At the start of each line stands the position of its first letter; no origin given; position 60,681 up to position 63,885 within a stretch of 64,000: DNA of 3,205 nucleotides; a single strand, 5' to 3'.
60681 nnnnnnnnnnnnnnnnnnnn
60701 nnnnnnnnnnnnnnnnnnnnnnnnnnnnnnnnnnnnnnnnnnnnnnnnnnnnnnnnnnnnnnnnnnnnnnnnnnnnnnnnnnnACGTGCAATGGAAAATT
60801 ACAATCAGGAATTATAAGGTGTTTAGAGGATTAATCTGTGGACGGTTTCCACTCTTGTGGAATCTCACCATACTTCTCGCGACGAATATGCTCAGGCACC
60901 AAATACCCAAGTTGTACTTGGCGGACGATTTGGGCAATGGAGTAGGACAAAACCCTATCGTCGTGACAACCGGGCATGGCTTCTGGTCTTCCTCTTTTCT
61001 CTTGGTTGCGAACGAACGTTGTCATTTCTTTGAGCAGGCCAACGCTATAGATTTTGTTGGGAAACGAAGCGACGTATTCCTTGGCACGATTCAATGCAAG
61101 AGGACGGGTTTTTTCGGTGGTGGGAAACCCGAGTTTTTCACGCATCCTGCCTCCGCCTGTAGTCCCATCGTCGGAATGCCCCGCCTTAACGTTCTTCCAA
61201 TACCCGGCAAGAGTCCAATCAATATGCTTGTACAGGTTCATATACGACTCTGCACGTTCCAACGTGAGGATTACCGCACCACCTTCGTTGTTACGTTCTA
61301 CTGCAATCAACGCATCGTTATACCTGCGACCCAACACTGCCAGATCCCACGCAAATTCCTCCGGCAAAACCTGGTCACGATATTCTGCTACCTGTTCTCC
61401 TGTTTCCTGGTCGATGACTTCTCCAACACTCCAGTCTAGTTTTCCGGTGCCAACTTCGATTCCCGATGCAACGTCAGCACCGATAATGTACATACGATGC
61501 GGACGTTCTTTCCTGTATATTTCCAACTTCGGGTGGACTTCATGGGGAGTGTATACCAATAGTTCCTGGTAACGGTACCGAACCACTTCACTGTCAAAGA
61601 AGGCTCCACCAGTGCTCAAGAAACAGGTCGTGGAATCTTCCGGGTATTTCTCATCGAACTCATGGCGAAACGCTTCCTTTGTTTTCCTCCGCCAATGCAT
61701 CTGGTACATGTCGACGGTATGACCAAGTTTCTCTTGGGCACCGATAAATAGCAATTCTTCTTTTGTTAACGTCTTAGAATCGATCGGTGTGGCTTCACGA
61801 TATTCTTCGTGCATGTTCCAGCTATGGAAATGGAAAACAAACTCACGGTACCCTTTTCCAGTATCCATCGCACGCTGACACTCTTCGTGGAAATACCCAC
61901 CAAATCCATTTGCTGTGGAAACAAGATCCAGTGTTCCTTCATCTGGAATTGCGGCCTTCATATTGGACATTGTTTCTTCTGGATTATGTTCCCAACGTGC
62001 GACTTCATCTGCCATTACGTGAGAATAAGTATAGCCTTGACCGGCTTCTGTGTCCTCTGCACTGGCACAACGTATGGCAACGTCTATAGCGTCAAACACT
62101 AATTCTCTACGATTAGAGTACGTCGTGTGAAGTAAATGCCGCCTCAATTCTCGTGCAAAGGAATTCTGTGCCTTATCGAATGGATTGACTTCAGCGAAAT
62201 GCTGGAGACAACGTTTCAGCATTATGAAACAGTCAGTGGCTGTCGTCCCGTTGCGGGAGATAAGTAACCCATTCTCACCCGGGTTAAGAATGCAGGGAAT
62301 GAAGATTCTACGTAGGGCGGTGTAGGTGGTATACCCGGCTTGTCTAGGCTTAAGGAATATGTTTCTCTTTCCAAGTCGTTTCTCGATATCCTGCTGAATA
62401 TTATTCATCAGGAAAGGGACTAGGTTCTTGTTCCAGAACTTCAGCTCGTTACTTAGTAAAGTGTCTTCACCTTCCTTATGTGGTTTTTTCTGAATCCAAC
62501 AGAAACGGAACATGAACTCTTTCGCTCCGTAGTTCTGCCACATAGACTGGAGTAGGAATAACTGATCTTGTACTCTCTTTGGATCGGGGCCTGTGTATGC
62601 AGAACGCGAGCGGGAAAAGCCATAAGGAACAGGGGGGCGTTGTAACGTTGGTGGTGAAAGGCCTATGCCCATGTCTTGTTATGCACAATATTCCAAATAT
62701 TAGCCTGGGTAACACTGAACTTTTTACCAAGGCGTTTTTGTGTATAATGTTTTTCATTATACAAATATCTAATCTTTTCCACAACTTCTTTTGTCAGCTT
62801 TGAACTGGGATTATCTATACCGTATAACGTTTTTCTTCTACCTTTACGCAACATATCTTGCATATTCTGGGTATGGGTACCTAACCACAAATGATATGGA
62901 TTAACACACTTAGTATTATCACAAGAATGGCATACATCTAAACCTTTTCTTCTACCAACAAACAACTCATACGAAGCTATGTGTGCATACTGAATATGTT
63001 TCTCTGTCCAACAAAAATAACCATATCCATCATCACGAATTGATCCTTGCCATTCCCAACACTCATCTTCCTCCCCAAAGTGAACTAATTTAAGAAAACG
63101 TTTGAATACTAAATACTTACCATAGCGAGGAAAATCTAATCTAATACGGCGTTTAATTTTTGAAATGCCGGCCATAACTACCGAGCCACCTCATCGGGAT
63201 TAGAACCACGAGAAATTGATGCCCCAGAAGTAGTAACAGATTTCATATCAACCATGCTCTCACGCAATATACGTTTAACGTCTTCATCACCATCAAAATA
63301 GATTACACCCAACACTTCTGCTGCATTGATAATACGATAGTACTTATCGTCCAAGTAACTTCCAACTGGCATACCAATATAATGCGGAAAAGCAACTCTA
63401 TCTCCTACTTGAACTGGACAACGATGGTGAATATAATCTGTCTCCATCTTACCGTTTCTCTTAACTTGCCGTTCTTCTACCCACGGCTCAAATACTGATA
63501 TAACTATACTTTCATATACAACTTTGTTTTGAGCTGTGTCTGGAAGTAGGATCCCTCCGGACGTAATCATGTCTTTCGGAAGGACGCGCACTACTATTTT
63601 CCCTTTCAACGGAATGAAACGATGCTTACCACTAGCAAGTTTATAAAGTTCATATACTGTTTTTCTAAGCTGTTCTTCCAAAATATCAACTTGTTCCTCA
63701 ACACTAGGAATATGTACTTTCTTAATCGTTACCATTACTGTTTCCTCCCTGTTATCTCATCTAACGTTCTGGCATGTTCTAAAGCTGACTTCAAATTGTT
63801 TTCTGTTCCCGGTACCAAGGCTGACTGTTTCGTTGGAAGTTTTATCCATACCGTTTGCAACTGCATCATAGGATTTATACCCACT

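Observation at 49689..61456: Over-represented oriented 12-mer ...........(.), at least 10 copies within 12 kb, located inside genes in all three reading frames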

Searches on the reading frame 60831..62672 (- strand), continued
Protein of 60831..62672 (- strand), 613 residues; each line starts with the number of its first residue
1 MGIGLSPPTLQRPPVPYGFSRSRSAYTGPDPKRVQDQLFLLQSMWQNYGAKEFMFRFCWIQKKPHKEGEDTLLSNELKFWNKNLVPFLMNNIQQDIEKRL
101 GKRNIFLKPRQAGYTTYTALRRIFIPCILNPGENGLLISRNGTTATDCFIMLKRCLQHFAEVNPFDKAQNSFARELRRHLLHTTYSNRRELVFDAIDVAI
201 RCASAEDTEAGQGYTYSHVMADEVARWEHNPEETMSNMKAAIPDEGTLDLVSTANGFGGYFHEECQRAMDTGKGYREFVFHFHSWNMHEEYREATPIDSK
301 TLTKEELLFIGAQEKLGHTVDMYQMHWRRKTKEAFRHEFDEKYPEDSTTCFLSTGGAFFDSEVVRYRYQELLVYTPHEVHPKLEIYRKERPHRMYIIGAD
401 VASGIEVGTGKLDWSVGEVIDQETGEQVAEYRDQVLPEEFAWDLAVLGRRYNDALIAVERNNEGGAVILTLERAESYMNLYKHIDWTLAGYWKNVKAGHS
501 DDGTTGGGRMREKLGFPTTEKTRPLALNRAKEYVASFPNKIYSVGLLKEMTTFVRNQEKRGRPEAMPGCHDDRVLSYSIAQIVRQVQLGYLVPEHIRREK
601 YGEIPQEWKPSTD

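Call 78: find_encoding_contigs(protein=P0018, flank=10000, max_places=1)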
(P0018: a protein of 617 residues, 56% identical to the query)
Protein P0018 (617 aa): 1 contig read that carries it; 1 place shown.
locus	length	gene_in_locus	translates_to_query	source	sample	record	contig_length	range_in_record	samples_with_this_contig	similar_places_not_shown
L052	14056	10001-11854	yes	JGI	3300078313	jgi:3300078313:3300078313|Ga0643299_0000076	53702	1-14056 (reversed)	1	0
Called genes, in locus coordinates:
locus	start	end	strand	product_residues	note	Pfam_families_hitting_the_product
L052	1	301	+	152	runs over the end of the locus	-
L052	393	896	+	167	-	-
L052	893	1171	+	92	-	-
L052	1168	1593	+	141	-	-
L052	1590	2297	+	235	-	PF00535:Glycos_transf_2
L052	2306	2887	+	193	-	-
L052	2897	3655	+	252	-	-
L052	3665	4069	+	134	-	-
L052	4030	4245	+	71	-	-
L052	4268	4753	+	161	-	PF02945:Endonuclease_7 (weak)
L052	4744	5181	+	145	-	PF01242:PTPS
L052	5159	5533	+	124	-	-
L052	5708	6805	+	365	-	-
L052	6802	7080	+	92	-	-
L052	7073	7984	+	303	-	-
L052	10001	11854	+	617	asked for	-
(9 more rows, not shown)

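Call 88: find_homologous_proteins(query=L003:1-1023:+, max_evalue=1e-20)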
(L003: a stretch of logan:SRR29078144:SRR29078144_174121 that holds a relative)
Query L003:1-1023:+ (341 aa): 34 proteins with E <= 1e-20 among 2889 candidates.
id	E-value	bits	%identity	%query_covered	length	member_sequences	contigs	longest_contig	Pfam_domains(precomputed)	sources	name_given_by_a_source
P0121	1.6e-114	401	57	100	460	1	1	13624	-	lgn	-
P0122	9.2e-112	392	56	100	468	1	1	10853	-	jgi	jgi:hypothetical protein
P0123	9.4e-110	385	55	99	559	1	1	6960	-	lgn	-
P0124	3.2e-99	350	53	100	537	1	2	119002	-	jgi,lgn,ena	jgi:hypothetical protein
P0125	1.8e-70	256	64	50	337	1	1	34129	-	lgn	-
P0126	1.8e-69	253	61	51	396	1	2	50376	-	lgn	-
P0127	6.7e-68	248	62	50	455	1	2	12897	-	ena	-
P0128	5.4e-67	245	61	50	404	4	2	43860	-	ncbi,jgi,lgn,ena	-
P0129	6.5e-67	244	61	50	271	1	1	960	-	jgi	jgi:hypothetical protein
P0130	2.5e-66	242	57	52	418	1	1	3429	-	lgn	-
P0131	8.4e-65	237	58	51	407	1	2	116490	-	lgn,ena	-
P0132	3.2e-63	232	57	52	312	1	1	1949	-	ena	-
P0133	6.7e-63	231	60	49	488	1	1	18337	-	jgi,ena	-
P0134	1.6e-62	230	62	50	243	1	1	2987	-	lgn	-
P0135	2.1e-62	229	58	52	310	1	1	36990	-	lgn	-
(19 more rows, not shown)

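Call 89: find_encoding_contigs(protein=P0131, flank=10000, max_places=2)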
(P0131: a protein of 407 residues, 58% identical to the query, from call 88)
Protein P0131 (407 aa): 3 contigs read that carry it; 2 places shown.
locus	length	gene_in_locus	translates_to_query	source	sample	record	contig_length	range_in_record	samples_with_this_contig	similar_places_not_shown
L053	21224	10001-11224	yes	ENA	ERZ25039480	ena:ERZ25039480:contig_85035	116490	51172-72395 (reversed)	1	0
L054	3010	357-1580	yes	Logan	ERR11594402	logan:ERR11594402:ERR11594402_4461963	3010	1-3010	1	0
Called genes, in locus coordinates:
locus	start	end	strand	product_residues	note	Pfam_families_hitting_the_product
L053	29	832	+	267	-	PF08722:Tn7_TnsA-like_N (weak)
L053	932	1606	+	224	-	-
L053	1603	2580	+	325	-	PF01073:3Beta_HSD (weak), PF01370:Epimerase, PF02719:Polysacc_synt_2 (faint), PF16363:GDP_Man_Dehyd, PF07993:NAD_binding_4 (weak)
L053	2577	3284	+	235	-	-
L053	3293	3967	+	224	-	-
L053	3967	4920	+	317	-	-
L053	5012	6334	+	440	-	PF08421:Methyltransf_13, PF13489:Methyltransf_23, PF07021:MetW (faint), PF08484:Methyltransf_14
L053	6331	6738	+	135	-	-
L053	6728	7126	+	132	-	PF01909:NTP_transf_2, PF18765:Polbeta (weak)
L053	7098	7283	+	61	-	-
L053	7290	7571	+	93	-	-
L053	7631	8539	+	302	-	PF18823:InPase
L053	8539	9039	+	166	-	-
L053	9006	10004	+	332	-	-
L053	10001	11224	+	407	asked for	-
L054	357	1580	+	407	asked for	-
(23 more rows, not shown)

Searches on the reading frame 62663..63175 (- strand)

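Call 22: search_protein_families(library=pfam, proteins=[window:62663-63175:-], max_evalue=0.05)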
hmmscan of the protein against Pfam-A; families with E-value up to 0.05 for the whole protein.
window:62663-63175:- (170 aa): 4 families
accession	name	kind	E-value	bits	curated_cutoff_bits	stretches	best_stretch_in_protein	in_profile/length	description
PF13392.12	HNH_3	-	4.9e-07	29.7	24.8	1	63-106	2-46/46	HNH endonuclease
PF05551.17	zf-His_Me_endon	-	0.00016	22.3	27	1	69-105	55-91/131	Zinc-binding loop region of homing endonuclease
PF12824.13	MRP-L20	-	0.021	15.5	30.4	1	125-164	84-125/164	Mitochondrial ribosomal protein subunit L20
PF06413.17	Neugrin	-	0.038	14.1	24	0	123-165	7-51/218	Neugrin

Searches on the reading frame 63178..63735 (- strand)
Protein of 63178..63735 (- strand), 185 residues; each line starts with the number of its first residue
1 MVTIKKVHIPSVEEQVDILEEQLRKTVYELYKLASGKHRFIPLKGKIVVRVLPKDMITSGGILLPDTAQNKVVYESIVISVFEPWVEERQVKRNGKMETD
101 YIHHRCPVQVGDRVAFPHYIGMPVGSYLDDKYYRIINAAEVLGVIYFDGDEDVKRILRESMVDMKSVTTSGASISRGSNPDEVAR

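Call 22: search_protein_families(library=pfam, proteins=[window:63178-63735:-], max_evalue=0.05)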
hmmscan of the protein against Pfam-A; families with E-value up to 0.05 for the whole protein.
window:63178-63735:- (185 aa): 1 family
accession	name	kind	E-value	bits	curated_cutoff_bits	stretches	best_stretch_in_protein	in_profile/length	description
PF00166.26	Cpn10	-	3.9e-10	40.1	21.1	1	40-145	2-93/93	Chaperonin 10 Kd subunit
